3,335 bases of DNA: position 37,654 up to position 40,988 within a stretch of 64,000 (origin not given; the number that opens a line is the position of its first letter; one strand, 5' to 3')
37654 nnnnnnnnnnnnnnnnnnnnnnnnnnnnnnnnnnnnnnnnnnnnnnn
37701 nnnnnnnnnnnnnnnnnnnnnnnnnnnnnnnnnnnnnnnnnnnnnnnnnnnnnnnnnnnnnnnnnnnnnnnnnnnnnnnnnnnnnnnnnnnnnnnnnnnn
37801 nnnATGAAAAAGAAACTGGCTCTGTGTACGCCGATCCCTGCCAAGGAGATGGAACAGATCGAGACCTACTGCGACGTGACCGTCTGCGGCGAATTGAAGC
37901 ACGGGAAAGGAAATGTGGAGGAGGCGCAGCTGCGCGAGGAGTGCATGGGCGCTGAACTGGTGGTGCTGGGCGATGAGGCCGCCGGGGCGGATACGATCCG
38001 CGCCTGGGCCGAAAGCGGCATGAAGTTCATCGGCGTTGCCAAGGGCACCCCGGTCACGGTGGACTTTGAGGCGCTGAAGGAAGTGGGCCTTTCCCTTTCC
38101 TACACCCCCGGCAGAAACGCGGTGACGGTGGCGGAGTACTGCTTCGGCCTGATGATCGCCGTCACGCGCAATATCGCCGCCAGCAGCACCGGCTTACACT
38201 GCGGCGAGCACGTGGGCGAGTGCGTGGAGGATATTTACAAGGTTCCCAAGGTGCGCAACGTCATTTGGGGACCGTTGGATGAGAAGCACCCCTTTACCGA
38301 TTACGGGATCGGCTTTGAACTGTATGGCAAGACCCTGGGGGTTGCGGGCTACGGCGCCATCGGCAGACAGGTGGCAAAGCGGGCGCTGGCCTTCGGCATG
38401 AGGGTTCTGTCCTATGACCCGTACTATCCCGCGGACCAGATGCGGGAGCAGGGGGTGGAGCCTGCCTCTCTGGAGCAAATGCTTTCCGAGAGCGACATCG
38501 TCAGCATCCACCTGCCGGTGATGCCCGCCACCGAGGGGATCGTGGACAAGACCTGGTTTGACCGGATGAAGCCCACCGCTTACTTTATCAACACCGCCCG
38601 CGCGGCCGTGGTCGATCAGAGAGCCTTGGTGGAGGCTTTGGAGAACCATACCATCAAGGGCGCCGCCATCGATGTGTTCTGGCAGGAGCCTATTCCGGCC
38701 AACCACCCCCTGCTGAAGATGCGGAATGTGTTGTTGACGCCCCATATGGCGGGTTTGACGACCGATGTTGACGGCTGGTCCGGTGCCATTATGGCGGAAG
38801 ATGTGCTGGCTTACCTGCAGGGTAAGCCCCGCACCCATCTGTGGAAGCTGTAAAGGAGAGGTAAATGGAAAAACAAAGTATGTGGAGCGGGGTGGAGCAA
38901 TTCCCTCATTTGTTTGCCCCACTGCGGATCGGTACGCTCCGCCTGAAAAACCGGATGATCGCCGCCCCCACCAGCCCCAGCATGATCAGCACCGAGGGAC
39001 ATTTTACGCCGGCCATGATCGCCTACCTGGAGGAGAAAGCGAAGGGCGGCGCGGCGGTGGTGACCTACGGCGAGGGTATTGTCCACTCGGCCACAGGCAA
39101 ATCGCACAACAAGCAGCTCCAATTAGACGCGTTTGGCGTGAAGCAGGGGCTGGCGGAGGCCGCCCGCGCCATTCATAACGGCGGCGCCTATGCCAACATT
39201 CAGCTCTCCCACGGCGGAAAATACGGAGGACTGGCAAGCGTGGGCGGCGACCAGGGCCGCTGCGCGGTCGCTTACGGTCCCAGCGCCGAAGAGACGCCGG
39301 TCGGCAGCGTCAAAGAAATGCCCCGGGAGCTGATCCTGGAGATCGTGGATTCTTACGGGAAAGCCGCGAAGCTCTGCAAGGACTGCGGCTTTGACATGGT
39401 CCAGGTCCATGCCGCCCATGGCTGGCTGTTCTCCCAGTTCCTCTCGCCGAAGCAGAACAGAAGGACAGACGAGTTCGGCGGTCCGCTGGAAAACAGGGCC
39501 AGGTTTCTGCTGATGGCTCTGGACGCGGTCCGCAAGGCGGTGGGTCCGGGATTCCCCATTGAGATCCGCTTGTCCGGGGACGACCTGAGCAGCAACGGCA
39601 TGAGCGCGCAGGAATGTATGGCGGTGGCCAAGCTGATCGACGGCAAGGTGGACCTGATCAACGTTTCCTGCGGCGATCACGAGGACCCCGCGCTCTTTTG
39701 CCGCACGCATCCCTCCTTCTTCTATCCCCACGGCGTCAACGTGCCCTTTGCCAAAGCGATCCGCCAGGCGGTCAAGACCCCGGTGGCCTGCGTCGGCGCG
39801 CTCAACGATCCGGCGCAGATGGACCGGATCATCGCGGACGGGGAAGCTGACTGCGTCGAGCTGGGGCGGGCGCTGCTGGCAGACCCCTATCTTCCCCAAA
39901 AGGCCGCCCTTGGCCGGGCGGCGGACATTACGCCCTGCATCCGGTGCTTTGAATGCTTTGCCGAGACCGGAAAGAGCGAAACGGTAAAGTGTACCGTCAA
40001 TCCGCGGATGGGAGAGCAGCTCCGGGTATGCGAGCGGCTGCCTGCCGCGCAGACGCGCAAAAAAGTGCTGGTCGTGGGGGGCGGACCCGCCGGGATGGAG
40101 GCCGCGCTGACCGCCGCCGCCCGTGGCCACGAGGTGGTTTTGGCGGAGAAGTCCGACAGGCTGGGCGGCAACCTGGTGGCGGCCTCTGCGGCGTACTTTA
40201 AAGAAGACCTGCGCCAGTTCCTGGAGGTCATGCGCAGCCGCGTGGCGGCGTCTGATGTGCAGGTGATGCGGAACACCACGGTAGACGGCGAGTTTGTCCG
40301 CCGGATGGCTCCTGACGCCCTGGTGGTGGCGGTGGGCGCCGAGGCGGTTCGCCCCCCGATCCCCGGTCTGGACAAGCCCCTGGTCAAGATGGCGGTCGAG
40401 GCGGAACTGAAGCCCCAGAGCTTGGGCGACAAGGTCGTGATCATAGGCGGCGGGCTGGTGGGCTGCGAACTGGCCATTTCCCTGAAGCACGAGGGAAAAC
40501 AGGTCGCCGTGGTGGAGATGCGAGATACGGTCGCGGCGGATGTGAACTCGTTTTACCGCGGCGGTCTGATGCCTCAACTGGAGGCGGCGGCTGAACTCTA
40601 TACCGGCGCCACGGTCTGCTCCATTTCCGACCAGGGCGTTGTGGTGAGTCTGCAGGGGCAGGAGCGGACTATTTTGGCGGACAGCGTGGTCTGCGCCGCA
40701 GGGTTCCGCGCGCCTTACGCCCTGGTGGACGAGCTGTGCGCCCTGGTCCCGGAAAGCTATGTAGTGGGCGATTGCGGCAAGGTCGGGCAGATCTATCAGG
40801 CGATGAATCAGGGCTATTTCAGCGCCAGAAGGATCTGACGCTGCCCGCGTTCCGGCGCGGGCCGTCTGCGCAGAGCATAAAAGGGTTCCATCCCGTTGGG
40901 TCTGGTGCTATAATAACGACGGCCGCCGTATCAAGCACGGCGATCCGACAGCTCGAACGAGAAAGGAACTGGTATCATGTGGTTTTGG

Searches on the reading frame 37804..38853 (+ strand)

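Call 56: search_protein_families(library=pfam, proteins=[window:37804-38853:+], max_evalue=0.00001)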
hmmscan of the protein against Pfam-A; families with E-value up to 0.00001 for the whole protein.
window:37804-38853:+ (349 aa): 2 families
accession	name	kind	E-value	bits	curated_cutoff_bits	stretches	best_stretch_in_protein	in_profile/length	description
PF02826.25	2-Hacid_dh_C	-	2.1e-59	200.3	25.1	1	169-316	30-178/178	D-isomer specific 2-hydroxyacid dehydrogenase, NAD binding domain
PF00389.36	2-Hacid_dh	-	4.7e-07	30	24.6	1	7-344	3-130/134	D-isomer specific 2-hydroxyacid dehydrogenase, catalytic domain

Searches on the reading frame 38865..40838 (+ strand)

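Call 56: search_protein_families(library=pfam, proteins=[window:38865-40838:+], max_evalue=0.00001)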
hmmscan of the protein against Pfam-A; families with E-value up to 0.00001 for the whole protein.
window:38865-40838:+ (657 aa): 12 families
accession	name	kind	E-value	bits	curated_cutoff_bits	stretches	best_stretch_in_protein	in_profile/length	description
PF00724.26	Oxidored_FMN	-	6.5e-64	216.8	27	1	16-352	2-340/342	NADH:flavin oxidoreductase / NADH oxidase family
PF07992.20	Pyr_redox_2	-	6.4e-35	121.4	26.1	2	399-636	1-275/291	Pyridine nucleotide-disulphide oxidoreductase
PF00070.33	Pyr_redox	-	1.4e-16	61.2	22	1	523-588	1-67/82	Pyridine nucleotide-disulphide oxidoreductase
PF00890.30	FAD_binding_2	-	1.8e-15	57.5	20.4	1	401-443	2-44/414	FAD binding domain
PF12831.13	FAD_oxidored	-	8.1e-14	52.2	27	1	401-447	2-48/416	FAD dependent oxidoreductase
PF13738.12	Pyr_redox_3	-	8.8e-14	51.9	30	1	485-623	127-276/305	Pyridine nucleotide-disulphide oxidoreductase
PF13450.12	NAD_binding_8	-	2.3e-12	47.5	21.9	1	403-437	1-35/68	NAD(P)-binding Rossmann-like domain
PF01266.30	DAO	-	2.9e-12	47.2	27.9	0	523-567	1-44/353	FAD dependent oxidoreductase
PF01134.28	GIDA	-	6.5e-10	39.1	22.1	1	400-434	1-36/391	Glucose inhibited division protein A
PF03486.20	HI0933_like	-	3.6e-09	36.9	50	1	400-437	2-39/244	HI0933-like protein Rossmann domain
PF01262.27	AlaDh_PNT_C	-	8.2e-07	29.1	23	0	523-567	30-74/214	Alanine dehydrogenase/PNT, C-terminal domain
PF01494.25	FAD_binding_3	-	1.6e-06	28.1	22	0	523-556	3-36/349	FAD binding domain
